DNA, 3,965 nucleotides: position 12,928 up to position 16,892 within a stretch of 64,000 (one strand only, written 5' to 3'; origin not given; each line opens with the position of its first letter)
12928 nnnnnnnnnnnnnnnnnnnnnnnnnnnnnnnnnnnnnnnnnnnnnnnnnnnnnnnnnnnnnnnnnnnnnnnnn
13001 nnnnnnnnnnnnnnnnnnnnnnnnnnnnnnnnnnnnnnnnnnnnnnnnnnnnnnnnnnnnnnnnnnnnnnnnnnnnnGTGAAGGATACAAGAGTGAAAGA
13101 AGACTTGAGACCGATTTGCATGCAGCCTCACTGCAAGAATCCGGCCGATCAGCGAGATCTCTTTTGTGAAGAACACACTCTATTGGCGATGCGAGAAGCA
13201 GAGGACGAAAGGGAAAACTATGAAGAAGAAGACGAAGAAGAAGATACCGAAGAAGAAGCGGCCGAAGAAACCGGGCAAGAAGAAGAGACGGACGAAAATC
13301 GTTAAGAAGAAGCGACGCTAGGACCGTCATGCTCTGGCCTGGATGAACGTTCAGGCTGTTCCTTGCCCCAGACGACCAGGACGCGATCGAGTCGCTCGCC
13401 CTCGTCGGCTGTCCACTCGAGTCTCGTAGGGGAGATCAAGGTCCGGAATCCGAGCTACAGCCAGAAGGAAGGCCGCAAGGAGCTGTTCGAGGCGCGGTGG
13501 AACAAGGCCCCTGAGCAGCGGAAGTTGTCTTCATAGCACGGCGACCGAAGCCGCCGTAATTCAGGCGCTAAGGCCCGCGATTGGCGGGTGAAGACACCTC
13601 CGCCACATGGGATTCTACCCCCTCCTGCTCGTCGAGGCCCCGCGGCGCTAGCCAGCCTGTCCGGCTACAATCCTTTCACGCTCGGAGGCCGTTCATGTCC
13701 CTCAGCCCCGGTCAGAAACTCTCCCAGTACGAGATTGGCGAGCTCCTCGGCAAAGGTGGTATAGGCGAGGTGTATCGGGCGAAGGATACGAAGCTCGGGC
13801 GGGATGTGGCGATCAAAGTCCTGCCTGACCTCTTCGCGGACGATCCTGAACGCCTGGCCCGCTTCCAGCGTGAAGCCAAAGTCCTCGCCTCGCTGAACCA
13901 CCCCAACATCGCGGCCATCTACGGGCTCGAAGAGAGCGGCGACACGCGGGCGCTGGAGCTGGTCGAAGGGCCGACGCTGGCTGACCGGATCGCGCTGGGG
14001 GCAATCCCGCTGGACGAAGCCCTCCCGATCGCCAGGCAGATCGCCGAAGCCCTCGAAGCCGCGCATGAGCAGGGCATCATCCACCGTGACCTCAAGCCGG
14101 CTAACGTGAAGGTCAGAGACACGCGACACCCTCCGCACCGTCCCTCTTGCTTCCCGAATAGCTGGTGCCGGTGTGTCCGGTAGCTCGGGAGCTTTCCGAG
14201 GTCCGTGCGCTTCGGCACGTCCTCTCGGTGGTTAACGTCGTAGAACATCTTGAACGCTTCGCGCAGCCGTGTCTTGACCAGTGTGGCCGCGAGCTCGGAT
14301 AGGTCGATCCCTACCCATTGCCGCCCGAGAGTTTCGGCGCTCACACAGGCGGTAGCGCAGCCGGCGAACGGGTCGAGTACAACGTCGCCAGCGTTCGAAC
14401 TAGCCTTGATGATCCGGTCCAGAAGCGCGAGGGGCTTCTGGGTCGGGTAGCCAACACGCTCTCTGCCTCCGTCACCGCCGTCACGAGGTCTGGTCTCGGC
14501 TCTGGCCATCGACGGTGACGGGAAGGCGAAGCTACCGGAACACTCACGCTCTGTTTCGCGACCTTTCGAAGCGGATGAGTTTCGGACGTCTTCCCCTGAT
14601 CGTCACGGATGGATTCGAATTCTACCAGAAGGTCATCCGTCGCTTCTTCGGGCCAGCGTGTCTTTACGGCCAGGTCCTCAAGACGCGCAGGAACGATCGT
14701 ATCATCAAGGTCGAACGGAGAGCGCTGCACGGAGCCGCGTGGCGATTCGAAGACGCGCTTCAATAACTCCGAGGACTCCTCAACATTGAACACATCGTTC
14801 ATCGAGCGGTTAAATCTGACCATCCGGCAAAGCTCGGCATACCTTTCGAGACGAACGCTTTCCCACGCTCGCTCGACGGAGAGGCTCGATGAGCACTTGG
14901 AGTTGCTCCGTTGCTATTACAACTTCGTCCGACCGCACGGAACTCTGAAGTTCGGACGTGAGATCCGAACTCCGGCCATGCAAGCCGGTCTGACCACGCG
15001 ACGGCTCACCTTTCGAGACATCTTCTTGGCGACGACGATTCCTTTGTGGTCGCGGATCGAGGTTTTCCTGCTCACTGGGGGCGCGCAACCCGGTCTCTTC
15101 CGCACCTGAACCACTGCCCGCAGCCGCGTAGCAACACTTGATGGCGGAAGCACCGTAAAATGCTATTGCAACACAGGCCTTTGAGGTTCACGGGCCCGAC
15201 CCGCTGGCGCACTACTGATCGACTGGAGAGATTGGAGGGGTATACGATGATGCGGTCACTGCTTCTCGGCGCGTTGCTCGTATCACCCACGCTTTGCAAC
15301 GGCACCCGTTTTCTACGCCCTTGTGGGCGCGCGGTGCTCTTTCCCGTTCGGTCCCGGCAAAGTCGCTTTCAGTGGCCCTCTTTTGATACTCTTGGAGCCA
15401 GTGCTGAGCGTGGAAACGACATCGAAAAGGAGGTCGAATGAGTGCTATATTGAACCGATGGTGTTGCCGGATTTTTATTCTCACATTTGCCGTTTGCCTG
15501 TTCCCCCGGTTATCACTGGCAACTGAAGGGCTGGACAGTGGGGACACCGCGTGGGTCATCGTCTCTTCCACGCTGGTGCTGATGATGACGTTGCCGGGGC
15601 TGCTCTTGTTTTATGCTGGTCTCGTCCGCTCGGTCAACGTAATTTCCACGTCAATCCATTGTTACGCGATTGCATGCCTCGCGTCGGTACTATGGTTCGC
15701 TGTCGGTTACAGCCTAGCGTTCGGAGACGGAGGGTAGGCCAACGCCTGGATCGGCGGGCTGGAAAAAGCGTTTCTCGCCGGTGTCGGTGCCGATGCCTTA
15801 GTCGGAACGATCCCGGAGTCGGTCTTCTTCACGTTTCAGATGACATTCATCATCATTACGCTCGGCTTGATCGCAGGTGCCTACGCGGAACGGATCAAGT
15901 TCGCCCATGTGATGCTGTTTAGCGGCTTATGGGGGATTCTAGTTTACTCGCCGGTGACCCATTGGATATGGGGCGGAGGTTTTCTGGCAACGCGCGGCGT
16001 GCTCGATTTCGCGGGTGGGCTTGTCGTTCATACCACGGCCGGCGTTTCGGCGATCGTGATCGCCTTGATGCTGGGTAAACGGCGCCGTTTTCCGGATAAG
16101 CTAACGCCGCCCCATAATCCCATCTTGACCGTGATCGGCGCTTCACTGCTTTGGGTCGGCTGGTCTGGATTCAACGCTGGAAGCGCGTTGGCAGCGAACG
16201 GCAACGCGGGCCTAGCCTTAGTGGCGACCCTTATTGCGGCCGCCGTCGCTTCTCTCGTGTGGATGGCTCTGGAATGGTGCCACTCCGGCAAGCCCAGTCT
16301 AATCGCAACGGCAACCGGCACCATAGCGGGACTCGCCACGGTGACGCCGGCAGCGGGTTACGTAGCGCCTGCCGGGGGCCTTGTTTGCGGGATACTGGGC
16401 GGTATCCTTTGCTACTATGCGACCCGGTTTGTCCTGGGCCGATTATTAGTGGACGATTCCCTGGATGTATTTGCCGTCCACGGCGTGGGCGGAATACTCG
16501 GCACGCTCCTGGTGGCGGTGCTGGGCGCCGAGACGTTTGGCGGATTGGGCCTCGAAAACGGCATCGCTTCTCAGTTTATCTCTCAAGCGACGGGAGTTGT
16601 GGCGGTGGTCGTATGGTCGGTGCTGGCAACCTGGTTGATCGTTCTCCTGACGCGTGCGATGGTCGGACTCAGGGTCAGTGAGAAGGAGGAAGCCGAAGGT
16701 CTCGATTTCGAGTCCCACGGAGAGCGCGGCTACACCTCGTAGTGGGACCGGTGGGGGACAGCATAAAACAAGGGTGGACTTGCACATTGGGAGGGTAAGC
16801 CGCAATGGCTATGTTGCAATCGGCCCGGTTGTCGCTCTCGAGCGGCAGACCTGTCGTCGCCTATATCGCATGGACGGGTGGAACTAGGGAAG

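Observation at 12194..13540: Low-GC two-gene cassette (3-TM coiled-coil protein plus tiny zinc-ribbon protein with acidic tail) sitting between two remnants of an ATP-dependent DNA ligase gene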

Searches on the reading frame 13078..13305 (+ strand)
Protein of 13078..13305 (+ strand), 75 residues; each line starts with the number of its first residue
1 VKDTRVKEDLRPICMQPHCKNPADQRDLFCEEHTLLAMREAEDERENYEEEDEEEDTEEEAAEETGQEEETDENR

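Call 5: search_protein_families(library=padloc, proteins=[window:13078-13305:+], max_evalue=1)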
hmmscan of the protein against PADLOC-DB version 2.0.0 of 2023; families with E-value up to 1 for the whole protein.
window:13078-13305:+ (75 aa): 0 families

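Call 6: search_protein_families(library=ncbifam, proteins=[window:13078-13305:+], max_evalue=1)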
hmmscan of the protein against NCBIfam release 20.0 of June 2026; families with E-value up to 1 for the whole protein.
window:13078-13305:+ (75 aa): 0 families

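Call 7: search_protein_families(library=pfam, proteins=[window:13078-13305:+], max_evalue=1)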
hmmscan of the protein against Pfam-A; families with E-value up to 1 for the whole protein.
window:13078-13305:+ (75 aa): 2 families
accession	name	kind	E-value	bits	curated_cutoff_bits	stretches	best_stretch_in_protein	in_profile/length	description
PF18721.6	CxC6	-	0.0022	18.7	27.5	1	11-42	9-41/66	CxC6 like cysteine cluster associated with KDZ transposases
PF04931.18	DNA_pol_phi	-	0.14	10.7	27.6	1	20-73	627-680/765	DNA polymerase phi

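Call 8: search_protein_families(library=phrogs, proteins=[window:13078-13305:+], max_evalue=1)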
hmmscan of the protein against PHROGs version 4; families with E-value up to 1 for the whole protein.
window:13078-13305:+ (75 aa): 0 families

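Call 14: list_cluster_members(proteins=[P0001, window:13078-13305:+, window:12194-12481:+])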
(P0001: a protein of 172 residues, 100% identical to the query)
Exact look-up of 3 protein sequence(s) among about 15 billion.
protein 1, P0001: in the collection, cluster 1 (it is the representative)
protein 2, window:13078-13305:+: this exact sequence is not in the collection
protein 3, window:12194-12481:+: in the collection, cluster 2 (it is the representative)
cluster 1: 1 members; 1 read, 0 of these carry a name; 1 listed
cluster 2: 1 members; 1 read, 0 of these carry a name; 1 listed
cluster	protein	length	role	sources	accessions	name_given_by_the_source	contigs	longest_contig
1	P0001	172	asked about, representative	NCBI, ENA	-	-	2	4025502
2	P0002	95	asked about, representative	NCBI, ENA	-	-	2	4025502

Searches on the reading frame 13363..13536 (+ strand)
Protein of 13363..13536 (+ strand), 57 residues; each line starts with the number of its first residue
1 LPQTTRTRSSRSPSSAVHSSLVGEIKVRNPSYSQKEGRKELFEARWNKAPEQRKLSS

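Call 5: search_protein_families(library=padloc, proteins=[window:13363-13536:+], max_evalue=1)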
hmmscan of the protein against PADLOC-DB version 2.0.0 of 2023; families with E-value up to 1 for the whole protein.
window:13363-13536:+ (57 aa): 0 families

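Call 6: search_protein_families(library=ncbifam, proteins=[window:13363-13536:+], max_evalue=1)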
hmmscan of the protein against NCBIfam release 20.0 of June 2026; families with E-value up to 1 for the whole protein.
window:13363-13536:+ (57 aa): 0 families

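Call 7: search_protein_families(library=pfam, proteins=[window:13363-13536:+], max_evalue=1)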
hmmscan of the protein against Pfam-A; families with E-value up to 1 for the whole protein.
window:13363-13536:+ (57 aa): 0 families

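Call 8: search_protein_families(library=phrogs, proteins=[window:13363-13536:+], max_evalue=1)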
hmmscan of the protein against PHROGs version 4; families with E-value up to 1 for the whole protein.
window:13363-13536:+ (57 aa): 0 families

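Call 71: list_cluster_members(proteins=[window:13093-13302:+, window:13105-13302:+, window:13120-13302:+, window:13166-13318:+, window:13220-13318:+, window:13363-13536:+])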
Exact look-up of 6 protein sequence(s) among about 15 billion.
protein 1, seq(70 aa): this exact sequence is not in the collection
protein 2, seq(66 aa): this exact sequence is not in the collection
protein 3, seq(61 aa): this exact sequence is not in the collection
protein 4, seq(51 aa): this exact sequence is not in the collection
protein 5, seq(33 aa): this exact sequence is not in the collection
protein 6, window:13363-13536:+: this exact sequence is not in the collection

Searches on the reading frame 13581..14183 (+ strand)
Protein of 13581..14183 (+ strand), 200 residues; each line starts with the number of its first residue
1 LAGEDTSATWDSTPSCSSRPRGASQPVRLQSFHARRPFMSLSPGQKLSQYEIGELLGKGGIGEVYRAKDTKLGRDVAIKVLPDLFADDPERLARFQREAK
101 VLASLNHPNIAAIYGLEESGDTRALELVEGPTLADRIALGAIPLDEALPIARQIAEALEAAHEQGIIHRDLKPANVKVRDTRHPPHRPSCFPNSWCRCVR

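Call 7: search_protein_families(library=pfam, proteins=[window:13581-14183:+], max_evalue=1)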
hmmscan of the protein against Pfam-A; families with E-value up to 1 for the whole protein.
window:13581-14183:+ (200 aa): 4 families
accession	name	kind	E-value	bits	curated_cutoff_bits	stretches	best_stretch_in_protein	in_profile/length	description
PF00069.31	Pkinase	-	1.1e-25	90.9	31.7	1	50-178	1-131/263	Protein kinase domain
PF07714.23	PK_Tyr_Ser-Thr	-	6e-15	55.7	23.1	1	51-181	2-138/258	Protein tyrosine and serine/threonine kinase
PF01636.29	APH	-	0.00027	21.2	23.2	2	143-181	142-186/239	Phosphotransferase enzyme family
PF03109.22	ABC1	-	0.0045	16.6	22.9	0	58-81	40-62/244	ABC1 atypical kinase-like domain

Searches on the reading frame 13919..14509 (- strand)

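Call 7: search_protein_families(library=pfam, proteins=[window:13919-14509:-], max_evalue=1)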
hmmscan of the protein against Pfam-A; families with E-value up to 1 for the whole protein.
window:13919-14509:- (196 aa): 1 family
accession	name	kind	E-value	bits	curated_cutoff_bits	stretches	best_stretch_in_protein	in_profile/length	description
PF01555.25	N6_N4_Mtase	-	7.8e-18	65.7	26.7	1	20-76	161-217/221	DNA methylase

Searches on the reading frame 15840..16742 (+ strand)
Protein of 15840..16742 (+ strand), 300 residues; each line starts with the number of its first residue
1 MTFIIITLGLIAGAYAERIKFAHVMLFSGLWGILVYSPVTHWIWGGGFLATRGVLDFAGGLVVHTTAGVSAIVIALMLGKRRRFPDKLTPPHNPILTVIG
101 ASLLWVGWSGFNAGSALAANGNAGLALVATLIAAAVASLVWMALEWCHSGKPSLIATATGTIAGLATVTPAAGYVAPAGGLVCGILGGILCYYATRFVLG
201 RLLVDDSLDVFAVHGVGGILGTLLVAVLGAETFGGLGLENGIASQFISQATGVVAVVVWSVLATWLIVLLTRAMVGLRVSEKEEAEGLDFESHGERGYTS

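Call 68: search_protein_families(library=pfam, proteins=[window:15840-16742:+], max_evalue=0.001)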
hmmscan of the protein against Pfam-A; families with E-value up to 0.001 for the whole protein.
window:15840-16742:+ (300 aa): 1 family
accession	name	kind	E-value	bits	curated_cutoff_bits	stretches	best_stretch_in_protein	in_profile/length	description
PF00909.26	Ammonium_transp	-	4.7e-90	302.6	23.2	1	1-298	92-399/399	Ammonium Transporter Family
